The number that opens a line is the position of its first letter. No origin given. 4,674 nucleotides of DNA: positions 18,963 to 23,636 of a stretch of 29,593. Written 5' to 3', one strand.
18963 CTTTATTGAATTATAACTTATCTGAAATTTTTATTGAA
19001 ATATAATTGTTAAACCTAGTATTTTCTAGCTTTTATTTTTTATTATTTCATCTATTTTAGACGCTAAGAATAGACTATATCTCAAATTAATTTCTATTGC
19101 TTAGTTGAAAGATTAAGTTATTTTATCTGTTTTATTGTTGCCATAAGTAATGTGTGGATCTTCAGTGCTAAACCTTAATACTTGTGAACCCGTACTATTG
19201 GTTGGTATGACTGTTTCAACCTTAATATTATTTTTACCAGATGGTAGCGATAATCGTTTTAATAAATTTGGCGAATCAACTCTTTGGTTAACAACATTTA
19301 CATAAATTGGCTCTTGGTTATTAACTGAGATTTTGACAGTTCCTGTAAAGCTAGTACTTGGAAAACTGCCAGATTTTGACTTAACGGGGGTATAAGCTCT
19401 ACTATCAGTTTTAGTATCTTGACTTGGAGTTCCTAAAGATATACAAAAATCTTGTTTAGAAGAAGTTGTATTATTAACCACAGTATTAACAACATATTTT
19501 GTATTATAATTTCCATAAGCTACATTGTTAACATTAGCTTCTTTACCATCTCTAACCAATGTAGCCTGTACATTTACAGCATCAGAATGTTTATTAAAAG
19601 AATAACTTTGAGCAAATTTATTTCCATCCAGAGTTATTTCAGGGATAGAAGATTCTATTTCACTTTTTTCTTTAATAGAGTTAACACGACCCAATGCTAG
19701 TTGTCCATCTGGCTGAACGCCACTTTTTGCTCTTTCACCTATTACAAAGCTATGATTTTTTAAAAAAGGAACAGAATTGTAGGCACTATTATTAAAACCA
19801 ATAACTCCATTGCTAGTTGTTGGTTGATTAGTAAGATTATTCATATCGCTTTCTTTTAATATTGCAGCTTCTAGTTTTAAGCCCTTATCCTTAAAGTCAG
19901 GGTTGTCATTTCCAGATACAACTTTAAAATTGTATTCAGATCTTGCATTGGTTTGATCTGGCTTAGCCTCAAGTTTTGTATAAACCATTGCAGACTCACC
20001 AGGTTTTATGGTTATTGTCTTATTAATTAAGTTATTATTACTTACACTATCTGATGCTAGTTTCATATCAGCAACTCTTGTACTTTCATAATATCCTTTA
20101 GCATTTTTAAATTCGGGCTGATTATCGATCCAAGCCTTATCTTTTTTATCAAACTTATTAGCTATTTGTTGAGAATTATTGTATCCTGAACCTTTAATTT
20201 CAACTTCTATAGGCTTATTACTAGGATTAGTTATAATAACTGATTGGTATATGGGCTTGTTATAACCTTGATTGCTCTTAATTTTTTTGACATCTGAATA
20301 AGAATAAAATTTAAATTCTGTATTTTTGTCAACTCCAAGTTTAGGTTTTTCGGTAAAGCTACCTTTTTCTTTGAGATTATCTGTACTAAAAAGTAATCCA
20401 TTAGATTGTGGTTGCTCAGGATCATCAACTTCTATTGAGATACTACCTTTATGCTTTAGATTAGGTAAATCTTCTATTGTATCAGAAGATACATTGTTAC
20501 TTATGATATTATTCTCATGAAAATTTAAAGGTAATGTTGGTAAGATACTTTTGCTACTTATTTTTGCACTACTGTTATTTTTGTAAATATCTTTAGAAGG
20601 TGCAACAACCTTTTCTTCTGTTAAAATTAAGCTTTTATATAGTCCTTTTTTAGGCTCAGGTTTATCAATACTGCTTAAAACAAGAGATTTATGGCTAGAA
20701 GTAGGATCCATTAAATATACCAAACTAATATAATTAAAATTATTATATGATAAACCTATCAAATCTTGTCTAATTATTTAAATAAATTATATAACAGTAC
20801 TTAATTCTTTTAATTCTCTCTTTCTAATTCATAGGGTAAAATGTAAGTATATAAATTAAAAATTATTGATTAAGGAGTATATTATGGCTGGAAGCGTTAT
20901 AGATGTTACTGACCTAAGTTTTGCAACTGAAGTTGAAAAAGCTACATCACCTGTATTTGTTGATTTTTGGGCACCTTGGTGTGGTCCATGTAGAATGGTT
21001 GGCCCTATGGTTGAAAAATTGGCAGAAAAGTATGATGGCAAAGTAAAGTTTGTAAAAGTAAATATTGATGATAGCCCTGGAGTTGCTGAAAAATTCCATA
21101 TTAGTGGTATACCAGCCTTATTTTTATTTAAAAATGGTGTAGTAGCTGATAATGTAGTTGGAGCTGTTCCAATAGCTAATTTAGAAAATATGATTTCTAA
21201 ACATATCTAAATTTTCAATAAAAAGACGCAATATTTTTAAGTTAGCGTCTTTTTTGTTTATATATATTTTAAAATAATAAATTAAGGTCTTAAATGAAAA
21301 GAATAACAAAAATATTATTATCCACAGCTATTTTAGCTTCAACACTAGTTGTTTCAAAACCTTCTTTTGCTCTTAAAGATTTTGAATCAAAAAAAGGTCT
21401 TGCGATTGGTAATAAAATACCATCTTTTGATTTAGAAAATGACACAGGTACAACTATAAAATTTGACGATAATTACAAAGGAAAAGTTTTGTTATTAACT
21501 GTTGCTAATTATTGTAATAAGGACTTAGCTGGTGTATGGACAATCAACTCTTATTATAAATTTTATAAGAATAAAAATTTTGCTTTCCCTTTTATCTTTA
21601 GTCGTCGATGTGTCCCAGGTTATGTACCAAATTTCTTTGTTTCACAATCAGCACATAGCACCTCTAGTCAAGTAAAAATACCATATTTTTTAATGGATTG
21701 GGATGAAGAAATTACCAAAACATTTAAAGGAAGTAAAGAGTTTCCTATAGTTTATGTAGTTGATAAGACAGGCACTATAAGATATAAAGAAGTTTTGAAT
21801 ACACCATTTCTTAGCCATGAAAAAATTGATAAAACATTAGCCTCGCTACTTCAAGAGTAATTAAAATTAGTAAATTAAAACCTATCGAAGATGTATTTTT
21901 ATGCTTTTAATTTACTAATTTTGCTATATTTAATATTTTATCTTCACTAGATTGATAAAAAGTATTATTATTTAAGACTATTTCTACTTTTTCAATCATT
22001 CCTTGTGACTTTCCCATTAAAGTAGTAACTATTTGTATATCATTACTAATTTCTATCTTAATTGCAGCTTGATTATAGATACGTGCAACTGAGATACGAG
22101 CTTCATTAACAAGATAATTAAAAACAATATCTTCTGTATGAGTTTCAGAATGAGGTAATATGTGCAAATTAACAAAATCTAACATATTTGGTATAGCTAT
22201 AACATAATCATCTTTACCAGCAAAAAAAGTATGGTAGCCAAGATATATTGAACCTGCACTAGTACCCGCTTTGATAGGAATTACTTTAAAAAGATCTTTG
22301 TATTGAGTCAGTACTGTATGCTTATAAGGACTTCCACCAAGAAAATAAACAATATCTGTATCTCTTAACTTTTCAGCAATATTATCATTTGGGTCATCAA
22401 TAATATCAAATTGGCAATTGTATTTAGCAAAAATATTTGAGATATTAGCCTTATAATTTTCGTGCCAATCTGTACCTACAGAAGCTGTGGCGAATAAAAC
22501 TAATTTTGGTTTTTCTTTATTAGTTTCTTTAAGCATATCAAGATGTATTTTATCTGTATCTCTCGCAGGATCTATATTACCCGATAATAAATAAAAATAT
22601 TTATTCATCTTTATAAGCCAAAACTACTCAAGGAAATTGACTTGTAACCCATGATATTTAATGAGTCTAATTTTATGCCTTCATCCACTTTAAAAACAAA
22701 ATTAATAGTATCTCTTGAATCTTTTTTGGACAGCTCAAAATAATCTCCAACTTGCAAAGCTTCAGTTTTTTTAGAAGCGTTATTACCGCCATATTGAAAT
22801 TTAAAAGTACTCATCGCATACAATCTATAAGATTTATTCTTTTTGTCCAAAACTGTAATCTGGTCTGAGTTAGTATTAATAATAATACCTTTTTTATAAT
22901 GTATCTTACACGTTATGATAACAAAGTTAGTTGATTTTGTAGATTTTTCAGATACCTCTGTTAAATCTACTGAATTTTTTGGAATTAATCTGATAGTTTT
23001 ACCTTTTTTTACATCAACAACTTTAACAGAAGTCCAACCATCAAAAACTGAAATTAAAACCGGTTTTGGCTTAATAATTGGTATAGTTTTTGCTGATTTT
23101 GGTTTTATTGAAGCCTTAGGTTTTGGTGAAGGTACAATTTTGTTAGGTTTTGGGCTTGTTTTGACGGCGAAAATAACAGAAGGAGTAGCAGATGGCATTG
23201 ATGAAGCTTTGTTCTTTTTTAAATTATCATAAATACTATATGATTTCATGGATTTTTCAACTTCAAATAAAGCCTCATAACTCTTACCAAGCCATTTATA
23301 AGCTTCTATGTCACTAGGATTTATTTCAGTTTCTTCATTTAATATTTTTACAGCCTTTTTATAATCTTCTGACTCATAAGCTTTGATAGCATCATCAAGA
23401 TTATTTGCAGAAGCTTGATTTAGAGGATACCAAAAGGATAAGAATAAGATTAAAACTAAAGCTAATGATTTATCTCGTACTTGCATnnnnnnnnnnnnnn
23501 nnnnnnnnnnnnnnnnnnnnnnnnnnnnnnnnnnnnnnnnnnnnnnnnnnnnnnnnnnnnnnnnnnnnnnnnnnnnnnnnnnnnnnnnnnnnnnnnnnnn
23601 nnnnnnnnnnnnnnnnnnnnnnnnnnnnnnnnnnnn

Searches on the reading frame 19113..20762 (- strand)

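Call 7: search_protein_families(library=pfam, proteins=[window:19113-20762:-], max_evalue=0.001)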
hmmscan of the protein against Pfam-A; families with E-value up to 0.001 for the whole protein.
window:19113-20762:- (549 aa): 1 family
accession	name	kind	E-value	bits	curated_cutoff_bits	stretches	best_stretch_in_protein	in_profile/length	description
PF11850.13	DUF3370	-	1.1e-19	71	25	2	413-533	301-422/422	Protein of unknown function (DUF3370)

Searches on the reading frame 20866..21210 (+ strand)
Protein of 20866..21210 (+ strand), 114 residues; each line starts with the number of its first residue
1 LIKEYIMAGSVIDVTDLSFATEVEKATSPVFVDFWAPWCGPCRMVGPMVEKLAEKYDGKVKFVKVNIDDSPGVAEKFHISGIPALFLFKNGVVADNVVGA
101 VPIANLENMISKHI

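Call 7: search_protein_families(library=pfam, proteins=[window:20866-21210:+], max_evalue=0.001)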
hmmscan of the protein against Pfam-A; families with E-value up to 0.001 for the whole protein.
window:20866-21210:+ (114 aa): 7 families
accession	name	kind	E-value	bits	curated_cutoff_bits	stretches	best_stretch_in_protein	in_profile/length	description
PF00085.26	Thioredoxin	-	3.6e-31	107.7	23.5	1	11-111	2-102/103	Thioredoxin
PF13098.12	Thioredoxin_2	-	5.9e-09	36.6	27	1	24-109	2-103/104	Thioredoxin-like domain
PF13905.12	Thioredoxin_8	-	1.5e-07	32.1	27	1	29-70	3-46/94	Thioredoxin-like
PF08534.16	Redoxin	-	2.4e-05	24.6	26.6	1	28-73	29-77/148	Redoxin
PF13899.12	Thioredoxin_7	-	8.2e-05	23.1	27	1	23-89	13-82/83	Thioredoxin-like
PF13728.12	TraF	-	8.6e-05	22.9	23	1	34-91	136-202/224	F plasmid transfer operon protein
PF00578.27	AhpC-TSA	-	0.00046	20.6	26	1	28-75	26-74/124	AhpC/TSA family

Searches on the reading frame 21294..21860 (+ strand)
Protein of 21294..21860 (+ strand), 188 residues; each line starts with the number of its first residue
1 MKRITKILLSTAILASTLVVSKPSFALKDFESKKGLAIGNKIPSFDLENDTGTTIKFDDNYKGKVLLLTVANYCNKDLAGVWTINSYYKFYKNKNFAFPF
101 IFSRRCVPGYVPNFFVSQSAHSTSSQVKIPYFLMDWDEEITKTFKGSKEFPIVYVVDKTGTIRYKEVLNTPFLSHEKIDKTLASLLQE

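Call 7: search_protein_families(library=pfam, proteins=[window:21294-21860:+], max_evalue=0.001)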
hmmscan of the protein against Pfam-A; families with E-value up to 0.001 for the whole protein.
window:21294-21860:+ (188 aa): 2 families
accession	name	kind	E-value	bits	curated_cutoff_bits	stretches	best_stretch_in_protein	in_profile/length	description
PF08534.16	Redoxin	-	3.6e-07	30.5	26.6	1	39-171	3-137/148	Redoxin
PF00578.27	AhpC-TSA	-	3.4e-05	24.2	26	1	38-164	1-123/124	AhpC/TSA family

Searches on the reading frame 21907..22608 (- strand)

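Call 7: search_protein_families(library=pfam, proteins=[window:21907-22608:-], max_evalue=0.001)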
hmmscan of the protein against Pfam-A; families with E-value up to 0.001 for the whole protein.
window:21907-22608:- (233 aa): 1 family
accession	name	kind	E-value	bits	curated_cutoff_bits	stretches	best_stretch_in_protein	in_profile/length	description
PF03575.23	Peptidase_S51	-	1.6e-11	44.7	23.9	1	11-186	8-199/206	Peptidase family S51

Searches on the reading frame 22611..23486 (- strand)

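Call 7: search_protein_families(library=pfam, proteins=[window:22611-23486:-], max_evalue=0.001)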
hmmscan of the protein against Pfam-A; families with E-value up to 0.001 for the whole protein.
window:22611-23486:- (291 aa): 1 family
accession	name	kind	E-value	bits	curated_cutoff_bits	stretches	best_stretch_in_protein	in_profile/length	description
PF13414.12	TPR_11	-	0.00086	19.4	26.8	0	37-72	5-40/42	TPR repeat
